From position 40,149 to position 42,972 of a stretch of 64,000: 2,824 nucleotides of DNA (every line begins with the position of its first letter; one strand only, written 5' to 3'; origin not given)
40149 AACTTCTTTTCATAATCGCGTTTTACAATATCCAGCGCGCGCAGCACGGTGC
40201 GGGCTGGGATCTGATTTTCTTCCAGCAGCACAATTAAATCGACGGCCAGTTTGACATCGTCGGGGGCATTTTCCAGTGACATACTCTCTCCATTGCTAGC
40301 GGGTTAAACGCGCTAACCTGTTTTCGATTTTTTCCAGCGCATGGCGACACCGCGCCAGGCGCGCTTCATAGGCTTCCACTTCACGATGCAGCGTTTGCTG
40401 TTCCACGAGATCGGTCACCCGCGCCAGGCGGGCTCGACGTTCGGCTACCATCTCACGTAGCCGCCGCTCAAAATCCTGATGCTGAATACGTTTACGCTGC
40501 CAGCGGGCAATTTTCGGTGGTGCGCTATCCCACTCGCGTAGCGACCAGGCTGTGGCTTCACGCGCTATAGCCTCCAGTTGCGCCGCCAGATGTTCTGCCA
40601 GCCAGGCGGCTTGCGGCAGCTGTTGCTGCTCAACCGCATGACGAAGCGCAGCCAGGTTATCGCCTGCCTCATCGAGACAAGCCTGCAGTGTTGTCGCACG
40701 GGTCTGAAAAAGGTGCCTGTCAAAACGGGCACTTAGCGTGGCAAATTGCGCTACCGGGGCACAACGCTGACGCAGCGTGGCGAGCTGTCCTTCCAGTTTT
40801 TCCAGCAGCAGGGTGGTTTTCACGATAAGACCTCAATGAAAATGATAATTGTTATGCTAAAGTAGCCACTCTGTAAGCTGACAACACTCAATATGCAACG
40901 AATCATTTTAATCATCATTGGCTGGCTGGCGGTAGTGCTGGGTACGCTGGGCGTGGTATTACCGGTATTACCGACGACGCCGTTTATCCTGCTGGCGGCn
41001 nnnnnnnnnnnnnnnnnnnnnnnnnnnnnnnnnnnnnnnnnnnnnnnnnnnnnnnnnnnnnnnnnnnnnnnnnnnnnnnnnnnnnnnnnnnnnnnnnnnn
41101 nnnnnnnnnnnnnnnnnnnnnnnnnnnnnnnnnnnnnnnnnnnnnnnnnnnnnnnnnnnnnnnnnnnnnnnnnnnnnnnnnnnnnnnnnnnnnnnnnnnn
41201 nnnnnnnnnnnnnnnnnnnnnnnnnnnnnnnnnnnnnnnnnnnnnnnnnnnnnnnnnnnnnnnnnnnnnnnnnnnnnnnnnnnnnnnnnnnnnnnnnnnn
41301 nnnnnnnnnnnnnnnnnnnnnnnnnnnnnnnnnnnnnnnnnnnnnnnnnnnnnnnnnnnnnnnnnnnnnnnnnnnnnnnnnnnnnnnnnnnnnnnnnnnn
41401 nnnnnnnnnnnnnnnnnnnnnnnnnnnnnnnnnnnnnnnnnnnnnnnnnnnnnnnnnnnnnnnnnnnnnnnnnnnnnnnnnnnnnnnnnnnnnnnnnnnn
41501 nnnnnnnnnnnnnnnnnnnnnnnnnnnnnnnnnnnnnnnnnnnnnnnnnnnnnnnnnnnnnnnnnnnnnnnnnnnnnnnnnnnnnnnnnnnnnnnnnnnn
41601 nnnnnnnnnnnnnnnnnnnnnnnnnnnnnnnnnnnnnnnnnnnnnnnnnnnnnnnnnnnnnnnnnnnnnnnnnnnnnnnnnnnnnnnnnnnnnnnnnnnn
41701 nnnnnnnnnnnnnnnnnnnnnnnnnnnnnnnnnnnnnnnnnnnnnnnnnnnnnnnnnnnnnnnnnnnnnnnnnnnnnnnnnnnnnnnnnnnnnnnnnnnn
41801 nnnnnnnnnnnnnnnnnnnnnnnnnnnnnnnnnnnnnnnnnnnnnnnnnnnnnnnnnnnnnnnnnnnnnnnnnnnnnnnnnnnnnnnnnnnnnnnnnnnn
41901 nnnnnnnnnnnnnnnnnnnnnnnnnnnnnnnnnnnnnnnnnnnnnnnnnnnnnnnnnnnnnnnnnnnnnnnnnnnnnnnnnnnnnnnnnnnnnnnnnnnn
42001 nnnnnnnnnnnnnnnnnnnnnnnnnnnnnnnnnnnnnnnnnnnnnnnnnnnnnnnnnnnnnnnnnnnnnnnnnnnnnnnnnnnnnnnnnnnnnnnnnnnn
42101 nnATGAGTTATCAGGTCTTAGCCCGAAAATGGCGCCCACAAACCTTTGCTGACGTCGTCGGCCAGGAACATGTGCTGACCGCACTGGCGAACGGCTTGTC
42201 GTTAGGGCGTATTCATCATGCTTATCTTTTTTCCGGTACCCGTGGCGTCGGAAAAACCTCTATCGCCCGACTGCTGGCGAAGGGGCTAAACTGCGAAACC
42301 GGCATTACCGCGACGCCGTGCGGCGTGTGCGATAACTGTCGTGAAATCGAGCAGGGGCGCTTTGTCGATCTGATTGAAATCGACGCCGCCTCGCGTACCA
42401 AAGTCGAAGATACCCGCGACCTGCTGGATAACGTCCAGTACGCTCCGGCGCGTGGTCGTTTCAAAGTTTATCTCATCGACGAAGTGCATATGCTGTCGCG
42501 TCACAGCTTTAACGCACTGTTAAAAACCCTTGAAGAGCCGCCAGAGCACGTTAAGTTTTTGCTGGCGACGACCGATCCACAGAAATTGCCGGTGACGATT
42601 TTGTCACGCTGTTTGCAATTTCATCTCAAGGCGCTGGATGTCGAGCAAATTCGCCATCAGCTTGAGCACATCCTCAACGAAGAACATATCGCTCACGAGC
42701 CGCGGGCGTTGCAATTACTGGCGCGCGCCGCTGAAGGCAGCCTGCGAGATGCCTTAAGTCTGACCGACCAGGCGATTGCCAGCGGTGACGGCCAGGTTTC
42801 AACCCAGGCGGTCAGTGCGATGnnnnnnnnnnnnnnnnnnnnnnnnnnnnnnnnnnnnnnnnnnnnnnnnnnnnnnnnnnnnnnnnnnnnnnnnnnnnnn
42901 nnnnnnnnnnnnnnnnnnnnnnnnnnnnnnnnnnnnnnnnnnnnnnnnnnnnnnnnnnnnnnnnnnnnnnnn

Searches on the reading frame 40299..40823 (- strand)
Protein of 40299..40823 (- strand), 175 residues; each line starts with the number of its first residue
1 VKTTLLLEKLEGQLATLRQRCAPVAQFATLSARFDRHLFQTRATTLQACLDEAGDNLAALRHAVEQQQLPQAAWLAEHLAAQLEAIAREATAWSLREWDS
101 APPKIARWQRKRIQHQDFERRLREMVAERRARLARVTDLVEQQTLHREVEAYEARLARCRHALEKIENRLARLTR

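Call 76: find_homologous_proteins(query=window:40299-40823:-, max_evalue=1e-40)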
Query window:40299-40823:- (175 aa): 183 proteins with E <= 1e-40 among 900 candidates; the best 120 are listed.
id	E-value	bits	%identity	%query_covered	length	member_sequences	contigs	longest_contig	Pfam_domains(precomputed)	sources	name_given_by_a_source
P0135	2.5e-100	351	98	100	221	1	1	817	PF07445.18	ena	-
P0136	3.4e-100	351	97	100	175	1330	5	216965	PF07445.18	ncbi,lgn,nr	ncbi:primosomal replication protein N'' [Escherichia coli]|nr:primosomal replication protein N'' [Es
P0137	4.6e-100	351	98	99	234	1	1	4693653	PF07445.18,PF10689.15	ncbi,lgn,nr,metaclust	ncbi:primosomal replication protein N'' [Escherichia coli HVH 163 (4-4697553)]|nr:primosomal replica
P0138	8.5e-100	350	97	100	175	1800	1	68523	PF07445.18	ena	-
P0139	3.5e-97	341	95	99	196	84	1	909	PF07445.18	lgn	-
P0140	5.8e-95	334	98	94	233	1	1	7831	PF07445.18,PF10689.15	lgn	-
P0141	2.3e-94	332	97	94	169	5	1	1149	PF07445.18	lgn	-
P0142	2.2e-93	329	93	100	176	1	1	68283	PF07445.18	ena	-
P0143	1.2e-89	317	93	100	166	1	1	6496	PF07445.18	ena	-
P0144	1.6e-89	316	89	100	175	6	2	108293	PF07445.18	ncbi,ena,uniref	ncbi:primosomal replication protein N'' [Escherichia albertii]|uniref:primosomal replication protein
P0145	5.2e-89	315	93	100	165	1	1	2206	PF07445.18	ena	-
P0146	5.5e-89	315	97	89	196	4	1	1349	PF07445.18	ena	-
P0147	1.1e-88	314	92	100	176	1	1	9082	PF07445.18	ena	-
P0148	1.0e-87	310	87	100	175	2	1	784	PF07445.18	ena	-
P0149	8.2e-87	307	91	100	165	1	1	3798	PF07445.18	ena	-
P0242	5.6e-57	211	72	94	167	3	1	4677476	PF07445.18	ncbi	-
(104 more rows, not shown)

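Call 77: find_encoding_contigs(protein=P0142, flank=2500, max_places=1)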
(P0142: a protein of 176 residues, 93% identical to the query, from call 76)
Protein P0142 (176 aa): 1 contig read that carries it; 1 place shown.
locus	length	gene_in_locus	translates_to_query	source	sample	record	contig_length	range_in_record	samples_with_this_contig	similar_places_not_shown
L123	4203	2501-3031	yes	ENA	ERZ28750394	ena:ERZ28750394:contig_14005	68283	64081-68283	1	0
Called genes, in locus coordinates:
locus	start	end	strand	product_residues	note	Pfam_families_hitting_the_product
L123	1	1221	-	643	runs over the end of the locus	PF05496:RuvB_N (faint), PF13177:DNA_pol3_delta2, PF00004:AAA, PF13401:AAA_22 (faint), PF22608:DNAX_ATPase_lid, PF12169:DNA_pol3_gamma3, PF12168:DNA_pol3_tau_4, PF12170:DNA_pol3_tau_5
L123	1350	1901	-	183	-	PF00156:Pribosyltran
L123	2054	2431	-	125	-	PF04304:DUF454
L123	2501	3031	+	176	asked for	PF07445:PriC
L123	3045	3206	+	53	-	PF10689:DUF2496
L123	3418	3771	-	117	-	PF21082:MS_channel_3rd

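Call 78: find_encoding_contigs(protein=P0242, flank=2500, max_places=1)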
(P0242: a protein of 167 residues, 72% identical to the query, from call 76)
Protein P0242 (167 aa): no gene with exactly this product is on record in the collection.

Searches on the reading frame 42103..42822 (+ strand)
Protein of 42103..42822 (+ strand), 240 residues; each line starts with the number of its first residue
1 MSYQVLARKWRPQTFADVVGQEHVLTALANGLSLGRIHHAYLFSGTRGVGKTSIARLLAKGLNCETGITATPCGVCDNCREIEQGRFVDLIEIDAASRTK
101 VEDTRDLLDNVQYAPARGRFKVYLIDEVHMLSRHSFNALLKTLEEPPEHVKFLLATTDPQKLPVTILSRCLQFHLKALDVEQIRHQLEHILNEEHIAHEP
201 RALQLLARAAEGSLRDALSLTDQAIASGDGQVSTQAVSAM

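Call 14: find_related_loci(query=window:42103-42822:+, collection=genome_contigs, flank=2500)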
Query window:42103-42822:+ (240 aa) in genome_contigs; peptide patterns used: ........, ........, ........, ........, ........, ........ (x = any residue, [..] = any of these).
600 stretches matched a pattern (row limit reached: there are more); 587 encode a relative of the query (tblastn E <= 1e-3); the best 80 are kept; 80 distinct loci.
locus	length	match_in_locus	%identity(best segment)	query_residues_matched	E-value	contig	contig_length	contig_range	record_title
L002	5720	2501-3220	100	1-240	4e-165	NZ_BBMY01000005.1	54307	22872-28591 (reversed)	Escherichia albertii NBRC 107761 = DSM 17582 strain NBRC 107761, whole genome shotgun sequence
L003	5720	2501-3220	98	1-240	1e-162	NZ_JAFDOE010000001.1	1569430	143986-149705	Citrobacter sp. FP75 contig1, whole genome shotgun sequence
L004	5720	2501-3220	98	1-240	2e-160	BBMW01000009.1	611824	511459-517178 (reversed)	Citrobacter werkmanii NBRC 105721 DNA, contig: CIWKM09, whole genome shotgun sequence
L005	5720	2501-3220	96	1-240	5e-158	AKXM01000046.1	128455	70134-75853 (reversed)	Enterobacter sp. Ag1 Contig47, whole genome shotgun sequence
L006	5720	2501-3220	95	1-240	2e-157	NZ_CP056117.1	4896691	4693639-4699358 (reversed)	Enterobacter cloacae strain DSM 26481 chromosome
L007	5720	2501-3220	95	1-240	2e-157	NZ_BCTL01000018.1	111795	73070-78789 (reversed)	Cedecea neteri NBRC 105707 = ATCC 33855 strain NBRC 105707, whole genome shotgun sequence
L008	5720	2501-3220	95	1-240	3e-157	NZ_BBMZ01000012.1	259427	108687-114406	Pseudescherichia vulneris NBRC 102420, whole genome shotgun sequence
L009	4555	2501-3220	95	1-240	1e-157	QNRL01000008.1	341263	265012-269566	Pseudocitrobacter faecalis strain DSM 27453 Ga0244571_108, whole genome shotgun sequence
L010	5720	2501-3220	94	1-240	4e-156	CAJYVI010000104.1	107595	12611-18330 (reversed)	MAG: uncultured Pseudocitrobacter sp. isolate SP260_1_metabat2_genome_mining.39 genome assembly, contig: k127_12160, who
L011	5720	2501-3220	94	1-240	5e-155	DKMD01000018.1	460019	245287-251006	MAG TPA_asm: Pluralibacter sp. UBA7423 UBA7423_contig_37, whole genome shotgun sequence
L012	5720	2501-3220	93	1-240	2e-153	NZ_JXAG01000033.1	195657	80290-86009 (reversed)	Enterobacter sp. Bisph1 contig033, whole genome shotgun sequence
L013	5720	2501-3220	93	1-240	2e-153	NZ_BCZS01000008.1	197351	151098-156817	Pluralibacter gergoviae ATCC 33028 = NBRC 105706, whole genome shotgun sequence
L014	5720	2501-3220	93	1-240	6e-153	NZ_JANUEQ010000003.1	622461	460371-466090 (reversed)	Klebsiella sp. BIGb0407 Ga0480618_03, whole genome shotgun sequence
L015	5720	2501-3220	93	1-240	2e-153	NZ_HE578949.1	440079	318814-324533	Phytobacter massiliensis JC163 strain type strain: JC163, whole genome shotgun sequence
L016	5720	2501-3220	92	1-240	1e-151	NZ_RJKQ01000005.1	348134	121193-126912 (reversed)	Enterobacter sp. BIGb0383 Ga0304806_105, whole genome shotgun sequence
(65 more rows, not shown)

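Call 63: find_encoding_contigs(protein=L002:1821-2369:+, flank=700, max_places=10)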
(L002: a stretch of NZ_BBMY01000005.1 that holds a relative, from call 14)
Protein L002:1821-2369:+ (183 aa): 24 contigs read that carry it; 10 places shown.
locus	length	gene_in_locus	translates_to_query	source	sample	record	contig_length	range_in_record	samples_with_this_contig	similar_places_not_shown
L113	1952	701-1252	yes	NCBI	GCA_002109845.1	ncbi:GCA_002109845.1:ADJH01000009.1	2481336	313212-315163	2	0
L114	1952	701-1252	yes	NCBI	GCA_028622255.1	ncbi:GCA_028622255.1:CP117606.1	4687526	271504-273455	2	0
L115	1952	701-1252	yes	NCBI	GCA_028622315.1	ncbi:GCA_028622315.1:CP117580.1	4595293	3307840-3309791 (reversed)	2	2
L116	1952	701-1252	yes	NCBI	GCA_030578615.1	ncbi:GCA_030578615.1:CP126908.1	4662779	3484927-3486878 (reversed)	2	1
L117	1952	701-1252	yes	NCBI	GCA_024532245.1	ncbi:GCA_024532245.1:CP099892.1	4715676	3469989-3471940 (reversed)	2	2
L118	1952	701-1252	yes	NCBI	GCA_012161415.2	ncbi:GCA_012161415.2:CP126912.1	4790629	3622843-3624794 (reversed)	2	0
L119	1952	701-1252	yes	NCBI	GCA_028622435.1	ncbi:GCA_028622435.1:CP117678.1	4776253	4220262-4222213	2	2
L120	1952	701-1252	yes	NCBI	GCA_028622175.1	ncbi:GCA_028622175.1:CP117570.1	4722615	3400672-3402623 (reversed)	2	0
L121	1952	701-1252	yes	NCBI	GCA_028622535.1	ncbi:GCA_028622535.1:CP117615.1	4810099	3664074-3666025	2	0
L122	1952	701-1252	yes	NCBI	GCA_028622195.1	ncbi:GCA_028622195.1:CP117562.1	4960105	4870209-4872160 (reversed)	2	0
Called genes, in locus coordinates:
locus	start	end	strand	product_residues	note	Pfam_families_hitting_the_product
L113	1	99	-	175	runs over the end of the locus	PF07445:PriC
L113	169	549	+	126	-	PF04304:DUF454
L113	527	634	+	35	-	-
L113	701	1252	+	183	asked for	PF00156:Pribosyltran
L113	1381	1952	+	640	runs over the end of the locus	PF05496:RuvB_N (faint), PF13177:DNA_pol3_delta2, PF13401:AAA_22 (faint), PF00004:AAA, PF22608:DNAX_ATPase_lid, PF12169:DNA_pol3_gamma3, PF12168:DNA_pol3_tau_4, PF12170:DNA_pol3_tau_5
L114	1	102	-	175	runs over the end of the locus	PF07445:PriC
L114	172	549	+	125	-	PF04304:DUF454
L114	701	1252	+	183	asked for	PF00156:Pribosyltran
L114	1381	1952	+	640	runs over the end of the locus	PF05496:RuvB_N (faint), PF13177:DNA_pol3_delta2, PF13401:AAA_22 (faint), PF00004:AAA, PF22608:DNAX_ATPase_lid, PF12169:DNA_pol3_gamma3, PF12168:DNA_pol3_tau_4, PF12170:DNA_pol3_tau_5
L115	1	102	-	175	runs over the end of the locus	PF07445:PriC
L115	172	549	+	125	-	PF04304:DUF454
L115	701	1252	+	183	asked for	PF00156:Pribosyltran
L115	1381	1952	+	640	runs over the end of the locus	PF05496:RuvB_N (faint), PF13177:DNA_pol3_delta2, PF13401:AAA_22 (faint), PF00004:AAA, PF22608:DNAX_ATPase_lid, PF12169:DNA_pol3_gamma3, PF12168:DNA_pol3_tau_4, PF12170:DNA_pol3_tau_5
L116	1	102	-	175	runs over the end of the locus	PF07445:PriC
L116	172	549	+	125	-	PF04304:DUF454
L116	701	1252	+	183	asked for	PF00156:Pribosyltran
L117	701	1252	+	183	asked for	PF00156:Pribosyltran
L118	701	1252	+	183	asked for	PF00156:Pribosyltran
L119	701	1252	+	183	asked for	PF00156:Pribosyltran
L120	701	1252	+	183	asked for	PF00156:Pribosyltran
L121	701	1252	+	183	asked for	PF00156:Pribosyltran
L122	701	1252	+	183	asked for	PF00156:Pribosyltran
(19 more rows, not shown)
